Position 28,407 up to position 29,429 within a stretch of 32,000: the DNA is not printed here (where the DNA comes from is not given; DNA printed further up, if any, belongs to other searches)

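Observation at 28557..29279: Stand-alone PqqC homolog with most, but not all, canonical active-site residues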

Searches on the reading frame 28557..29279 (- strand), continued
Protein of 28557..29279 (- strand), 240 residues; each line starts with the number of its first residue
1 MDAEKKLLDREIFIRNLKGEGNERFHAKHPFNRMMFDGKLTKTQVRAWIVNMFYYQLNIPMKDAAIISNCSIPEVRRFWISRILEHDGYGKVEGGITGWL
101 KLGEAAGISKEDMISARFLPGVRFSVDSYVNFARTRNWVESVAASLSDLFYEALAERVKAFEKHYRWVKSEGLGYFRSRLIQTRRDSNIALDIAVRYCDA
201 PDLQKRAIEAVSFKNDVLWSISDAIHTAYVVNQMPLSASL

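Call 54: predict_structure(alignment_id=A1)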
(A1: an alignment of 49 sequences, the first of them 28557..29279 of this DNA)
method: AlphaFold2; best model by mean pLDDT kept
length: 240 residues; sequences in the alignment: 49
mean_pLDDT: 92.5   pTM: 0.89
mean pLDDT of the five models: 92.5, 92.5, 92.2, 92.1, 91.8
residues with pLDDT >= 90: 199; 70-90: 32; 50-70: 5; < 50: 4
segments of 3 or more residues with pLDDT < 50: 1-3
pLDDT, mean of each block of 10 residues (from residue 1): 70 89 83 97 98 96 96 96 91 93 98 97 98 96 78 89 97 92 86 94 95 94 98 97
secondary structure, 60 per line:
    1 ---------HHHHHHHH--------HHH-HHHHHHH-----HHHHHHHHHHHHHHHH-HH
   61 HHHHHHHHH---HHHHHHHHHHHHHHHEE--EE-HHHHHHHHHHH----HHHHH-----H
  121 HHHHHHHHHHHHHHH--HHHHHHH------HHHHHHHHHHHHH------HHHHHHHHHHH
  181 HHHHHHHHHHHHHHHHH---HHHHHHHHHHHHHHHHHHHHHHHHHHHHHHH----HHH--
elements in order: H10-17 H30-36 H42-57 H59-69 H73-87 H95-105 H110-114 H120-135 H138-144 H151-163 H170-197 H201-231

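Call 59: fold_search(model_id=the predicted structure, library=pdb)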
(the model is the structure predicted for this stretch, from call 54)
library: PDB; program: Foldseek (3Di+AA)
matches with E <= 10: 649; with E <= 0.001: 54
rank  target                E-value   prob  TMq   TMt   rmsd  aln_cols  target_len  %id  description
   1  1otw_A                2.1e-16  1.00  0.89  0.84   2.2       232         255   44  Crystal structure of PqqC in complex with PQQ and a putative H2O2 (released 2004-05-11)
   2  3hlx_A                4.0e-16  1.00  0.89  0.84   2.2       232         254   44  Crystal Structure of PqqC Active Site Mutant Y175F in Complex with PQQ (released 2010-05-12)
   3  1otw_B                2.9e-15  1.00  0.89  0.85   2.2       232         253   44  Crystal structure of PqqC in complex with PQQ and a putative H2O2 (released 2004-05-11)
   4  1otv_A                3.7e-15  1.00  0.86  0.81   2.9       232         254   44  PqqC, Pyrroloquinolinquinone Synthase C (released 2004-05-11)
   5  3hml_A                4.6e-15  1.00  0.80  0.81   2.9       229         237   43  Crystal Structure of PqqC Active Site Mutant H154S in Complex with PQQ (released 2010-05-12)
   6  3hnh                  2.7e-14  1.00  0.80  0.81   3.6       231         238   43  Crystal Structure of PqqC Active Site Mutant Y175S,R179S in complex with a reaction intermediate (released 2010-05-12)
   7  3hml_B                7.4e-14  1.00  0.82  0.83   2.6       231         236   43  Crystal Structure of PqqC Active Site Mutant H154S in Complex with PQQ (released 2010-05-12)
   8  5vrc_B                1.0e-13  1.00  0.82  0.86   2.2       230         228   38  Crystal structure for Methylobacterium extorquens PqqC (truncation of natural CD fusion) (released 2018-05-16)
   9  5vrc_A                1.2e-13  1.00  0.82  0.86   2.1       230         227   40  Crystal structure for Methylobacterium extorquens PqqC (truncation of natural CD fusion) (released 2018-05-16)
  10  5vrc_D                1.2e-13  1.00  0.81  0.86   2.3       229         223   40  Crystal structure for Methylobacterium extorquens PqqC (truncation of natural CD fusion) (released 2018-05-16)
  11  5vrc_C                3.7e-13  1.00  0.79  0.84   3.1       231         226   39  Crystal structure for Methylobacterium extorquens PqqC (truncation of natural CD fusion) (released 2018-05-16)
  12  5vrd_A                6.2e-12  1.00  0.78  0.90   3.6       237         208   37  Crystal structure for Methylobacterium extorquens PqqCD (natural fusion) (released 2018-05-16)
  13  5vrd_C                1.1e-11  1.00  0.76  0.89   3.2       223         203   38  Crystal structure for Methylobacterium extorquens PqqCD (natural fusion) (released 2018-05-16)
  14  5vrd_D                1.2e-11  1.00  0.74  0.84   6.2       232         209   36  Crystal structure for Methylobacterium extorquens PqqCD (natural fusion) (released 2018-05-16)
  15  5vrd_B                6.5e-11  1.00  0.74  0.91   3.3       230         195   37  Crystal structure for Methylobacterium extorquens PqqCD (natural fusion) (released 2018-05-16)
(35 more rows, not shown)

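Call 62: search_solved_structures(query=L012:3540-4709:+, max_evalue=0.01)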
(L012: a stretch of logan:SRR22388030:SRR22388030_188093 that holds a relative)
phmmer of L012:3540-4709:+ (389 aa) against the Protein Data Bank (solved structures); distinct sequences matched with E-value up to 0.01: 31.
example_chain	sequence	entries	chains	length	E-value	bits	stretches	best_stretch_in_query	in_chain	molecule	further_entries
6ivy_A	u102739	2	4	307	2.3e-15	59.7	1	126-349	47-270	Periplasmic Ferric iron-binding Protein HitA | Ferric iron-binding periplasmic protein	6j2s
6iwf_A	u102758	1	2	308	2.3e-15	59.7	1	126-349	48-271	Ferric iron-binding protein HitA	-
4r72_A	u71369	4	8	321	3.2e-11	46.1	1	91-334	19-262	ABC-type Fe3+ transport system, periplasmic component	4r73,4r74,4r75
8x1a_B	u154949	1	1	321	7.5e-11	44.9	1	150-335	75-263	Iron(III) ABC transporter, periplasmic iron-compound-binding protein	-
7f6u_A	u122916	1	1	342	5.2e-09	38.8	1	61-198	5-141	Iron ABC transporter, periplasmic iron-binding protein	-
7f6e_A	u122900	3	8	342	5.6e-09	38.7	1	61-198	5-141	Iron ABC transporter, periplasmic iron-binding protein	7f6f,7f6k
7f6s_A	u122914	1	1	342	5.6e-09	38.7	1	61-198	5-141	Iron ABC transporter, periplasmic iron-binding protein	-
7f6r_A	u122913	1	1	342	5.7e-09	38.7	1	61-198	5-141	Iron ABC transporter, periplasmic iron-binding protein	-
7f6t_A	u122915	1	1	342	5.7e-09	38.7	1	61-198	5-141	Iron ABC transporter, periplasmic iron-binding protein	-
7f6q_A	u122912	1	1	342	6e-09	38.6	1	61-198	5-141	Iron ABC transporter, periplasmic iron-binding protein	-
7f6n_A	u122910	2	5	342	1.5e-08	37.3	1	61-198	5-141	Iron ABC transporter, periplasmic iron-binding protein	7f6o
6wce_A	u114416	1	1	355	3.4e-08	36.1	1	78-334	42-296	Pyridoxal-5-phosphate binding protein A (P5PA)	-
1nnf_A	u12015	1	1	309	3.4e-08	36.1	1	169-349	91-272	Iron-utilization periplasmic protein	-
2o6a_A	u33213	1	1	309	3.5e-08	36.1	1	169-349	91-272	Iron-utilization periplasmic protein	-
1d9v_A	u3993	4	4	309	3.5e-08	36.1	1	169-349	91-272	PROTEIN (iron-utilization periplasmic protein) | FERRIC IRON BINDING PROTEIN | Iron-utilization periplasmic protein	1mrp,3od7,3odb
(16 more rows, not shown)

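Call 70: search_protein_representatives(protein=window:28557-29279:-)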
Query: 240 residues. Proteins with E-value up to 0.001 (for the whole library): 1377; up to 1e-10: 737; up to 1e-30: 114. The best 150 are listed.
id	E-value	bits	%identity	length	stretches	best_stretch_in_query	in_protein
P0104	7.6e-70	251.6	47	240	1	6-237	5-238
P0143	8.6e-68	244.9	47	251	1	4-236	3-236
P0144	6.7e-62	225.6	48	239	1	6-232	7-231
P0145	7.7e-60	218.9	44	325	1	13-231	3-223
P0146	1.2e-59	218.3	46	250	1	24-235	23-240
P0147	1.9e-56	207.8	45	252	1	9-231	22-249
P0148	9.0e-56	205.6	50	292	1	37-226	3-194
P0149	1.2e-55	205.1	44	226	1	13-232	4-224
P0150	1.3e-55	205.0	45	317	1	23-229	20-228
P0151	3.8e-55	203.5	45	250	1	11-226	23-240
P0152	5.9e-55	202.9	45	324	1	19-230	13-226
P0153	9.0e-55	202.3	45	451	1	13-228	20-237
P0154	9.1e-55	202.3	43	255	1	12-235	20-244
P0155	2.0e-52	194.6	41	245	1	7-226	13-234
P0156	3.0e-52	194.0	44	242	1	24-232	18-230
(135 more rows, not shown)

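Call 78: find_related_loci(query=A2, collection=metagenome_contigs, flank=10000)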
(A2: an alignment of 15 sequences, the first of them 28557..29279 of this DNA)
Query A2 (240 aa) in metagenome_contigs; peptide patterns used: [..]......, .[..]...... (x = any residue, [..] = any of these).
273 stretches matched a pattern; 11 encode a relative of the query (tblastn E <= 1e-3); 11 distinct loci.
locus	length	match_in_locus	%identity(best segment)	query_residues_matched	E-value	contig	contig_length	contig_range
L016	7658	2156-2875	90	1-240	4e-151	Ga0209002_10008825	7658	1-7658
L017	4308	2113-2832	90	1-240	1e-153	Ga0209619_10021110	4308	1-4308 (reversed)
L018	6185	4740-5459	88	1-240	1e-149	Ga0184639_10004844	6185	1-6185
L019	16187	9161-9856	44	5-235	3e-66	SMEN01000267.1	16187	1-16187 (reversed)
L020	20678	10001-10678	44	11-235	5e-65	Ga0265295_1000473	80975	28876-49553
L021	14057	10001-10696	42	5-235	3e-64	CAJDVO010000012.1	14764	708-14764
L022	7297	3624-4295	44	13-235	4e-64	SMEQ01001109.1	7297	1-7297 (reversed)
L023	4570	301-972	44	13-235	4e-64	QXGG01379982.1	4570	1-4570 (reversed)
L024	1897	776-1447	44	13-235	5e-66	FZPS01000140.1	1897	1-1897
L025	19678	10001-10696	44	5-235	3e-66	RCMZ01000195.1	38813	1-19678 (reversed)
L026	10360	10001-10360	47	5-124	4e-35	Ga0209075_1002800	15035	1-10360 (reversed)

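Call 81: search_solved_structures(query=L012:3540-4709:+, max_evalue=1e-9, show_alignments=3)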
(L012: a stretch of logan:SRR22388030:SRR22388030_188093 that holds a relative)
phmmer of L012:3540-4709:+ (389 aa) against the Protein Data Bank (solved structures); distinct sequences matched with E-value up to 1e-9: 4.
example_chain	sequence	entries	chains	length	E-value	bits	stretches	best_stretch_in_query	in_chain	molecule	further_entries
6ivy_A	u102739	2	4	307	2.3e-15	59.7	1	126-349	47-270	Periplasmic Ferric iron-binding Protein HitA | Ferric iron-binding periplasmic protein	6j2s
6iwf_A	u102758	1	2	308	2.3e-15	59.7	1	126-349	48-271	Ferric iron-binding protein HitA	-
4r72_A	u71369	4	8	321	3.2e-11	46.1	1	91-334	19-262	ABC-type Fe3+ transport system, periplasmic component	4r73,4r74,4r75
8x1a_B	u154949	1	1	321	7.5e-11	44.9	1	150-335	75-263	Iron(III) ABC transporter, periplasmic iron-compound-binding protein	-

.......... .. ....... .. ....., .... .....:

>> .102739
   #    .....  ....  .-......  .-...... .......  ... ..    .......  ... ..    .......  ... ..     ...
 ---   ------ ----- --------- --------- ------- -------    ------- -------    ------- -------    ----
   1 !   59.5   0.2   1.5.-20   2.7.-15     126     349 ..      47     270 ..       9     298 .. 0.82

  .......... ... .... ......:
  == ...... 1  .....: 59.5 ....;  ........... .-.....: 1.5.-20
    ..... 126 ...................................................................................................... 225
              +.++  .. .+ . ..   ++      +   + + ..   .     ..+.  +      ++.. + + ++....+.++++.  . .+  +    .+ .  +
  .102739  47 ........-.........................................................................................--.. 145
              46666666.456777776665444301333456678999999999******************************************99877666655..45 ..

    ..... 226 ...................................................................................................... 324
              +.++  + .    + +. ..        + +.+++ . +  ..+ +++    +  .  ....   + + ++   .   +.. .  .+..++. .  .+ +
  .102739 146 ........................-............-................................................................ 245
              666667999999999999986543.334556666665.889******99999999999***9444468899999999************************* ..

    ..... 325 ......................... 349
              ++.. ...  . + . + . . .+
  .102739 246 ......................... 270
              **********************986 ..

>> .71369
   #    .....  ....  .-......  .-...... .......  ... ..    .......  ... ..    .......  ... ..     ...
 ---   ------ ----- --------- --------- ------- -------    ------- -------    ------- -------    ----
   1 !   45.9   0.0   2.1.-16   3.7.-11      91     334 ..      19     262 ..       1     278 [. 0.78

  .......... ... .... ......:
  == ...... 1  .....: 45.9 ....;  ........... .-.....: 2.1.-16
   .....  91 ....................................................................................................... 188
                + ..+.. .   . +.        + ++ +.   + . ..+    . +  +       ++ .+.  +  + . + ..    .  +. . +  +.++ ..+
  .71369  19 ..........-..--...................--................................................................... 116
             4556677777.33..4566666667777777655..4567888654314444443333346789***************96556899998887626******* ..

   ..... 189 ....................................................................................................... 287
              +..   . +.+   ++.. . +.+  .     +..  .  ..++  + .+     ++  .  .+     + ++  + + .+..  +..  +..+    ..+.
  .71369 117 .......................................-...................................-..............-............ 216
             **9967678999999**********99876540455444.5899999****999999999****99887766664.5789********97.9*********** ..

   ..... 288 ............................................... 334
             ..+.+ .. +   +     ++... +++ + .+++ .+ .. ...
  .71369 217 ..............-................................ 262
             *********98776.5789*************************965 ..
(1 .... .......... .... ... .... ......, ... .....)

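Call 82: search_protein_families(library=ncbifam, proteins=[P0034, P0104, P0050, P0014, P0024, P0028], max_evalue=0.00001)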
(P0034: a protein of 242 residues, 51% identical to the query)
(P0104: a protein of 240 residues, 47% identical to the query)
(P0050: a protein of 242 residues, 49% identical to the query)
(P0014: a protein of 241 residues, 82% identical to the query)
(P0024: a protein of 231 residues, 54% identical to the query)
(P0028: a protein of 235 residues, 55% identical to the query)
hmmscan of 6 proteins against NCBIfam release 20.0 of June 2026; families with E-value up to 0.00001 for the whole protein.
P0034 (242 aa): 2 families
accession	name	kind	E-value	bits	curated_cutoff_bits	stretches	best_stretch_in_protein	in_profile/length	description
TIGR02111.1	PQQ_syn_pqqC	equivalog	3e-71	239.6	240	1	8-233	1-226/239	pyrroloquinoline-quinone synthase PqqC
TIGR04305.1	fol_rel_CADD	subfamily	5.1e-18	65.5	200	1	25-228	13-211/212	CADD family putative folate metabolism protein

P0104 (240 aa): 2 families
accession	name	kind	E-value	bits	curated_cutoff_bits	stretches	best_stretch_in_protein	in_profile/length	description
TIGR02111.1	PQQ_syn_pqqC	equivalog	4.5e-71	239.1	240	1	7-232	1-226/239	pyrroloquinoline-quinone synthase PqqC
TIGR04305.1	fol_rel_CADD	subfamily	4.9e-18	65.5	200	1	26-227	15-211/212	CADD family putative folate metabolism protein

P0050 (242 aa): 2 families
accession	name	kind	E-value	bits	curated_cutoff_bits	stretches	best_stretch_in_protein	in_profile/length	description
TIGR02111.1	PQQ_syn_pqqC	equivalog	3.8e-71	239.3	240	1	9-233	2-226/239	pyrroloquinoline-quinone synthase PqqC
TIGR04305.1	fol_rel_CADD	subfamily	3.2e-17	62.8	200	1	27-228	15-211/212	CADD family putative folate metabolism protein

P0014 (241 aa): 2 families
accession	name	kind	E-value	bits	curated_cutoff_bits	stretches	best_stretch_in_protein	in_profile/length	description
TIGR02111.1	PQQ_syn_pqqC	equivalog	5.3e-78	261.7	240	1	9-232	1-226/239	pyrroloquinoline-quinone synthase PqqC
TIGR04305.1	fol_rel_CADD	subfamily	8.2e-10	38.6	200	1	14-227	1-211/212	CADD family putative folate metabolism protein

P0024 (231 aa): 2 families
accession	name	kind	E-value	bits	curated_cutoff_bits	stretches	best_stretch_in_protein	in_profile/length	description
TIGR02111.1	PQQ_syn_pqqC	equivalog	3.6e-100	334.3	240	1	9-227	6-225/239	pyrroloquinoline-quinone synthase PqqC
TIGR04305.1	fol_rel_CADD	subfamily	4.4e-18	65.6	200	1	18-223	10-211/212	CADD family putative folate metabolism protein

P0028 (235 aa): 2 families
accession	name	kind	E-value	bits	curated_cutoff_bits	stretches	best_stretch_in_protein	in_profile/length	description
TIGR02111.1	PQQ_syn_pqqC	equivalog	4.6e-95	317.6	240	1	6-228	2-224/239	pyrroloquinoline-quinone synthase PqqC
TIGR04305.1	fol_rel_CADD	subfamily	5.1e-15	55.6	200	1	18-225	9-211/212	CADD family putative folate metabolism protein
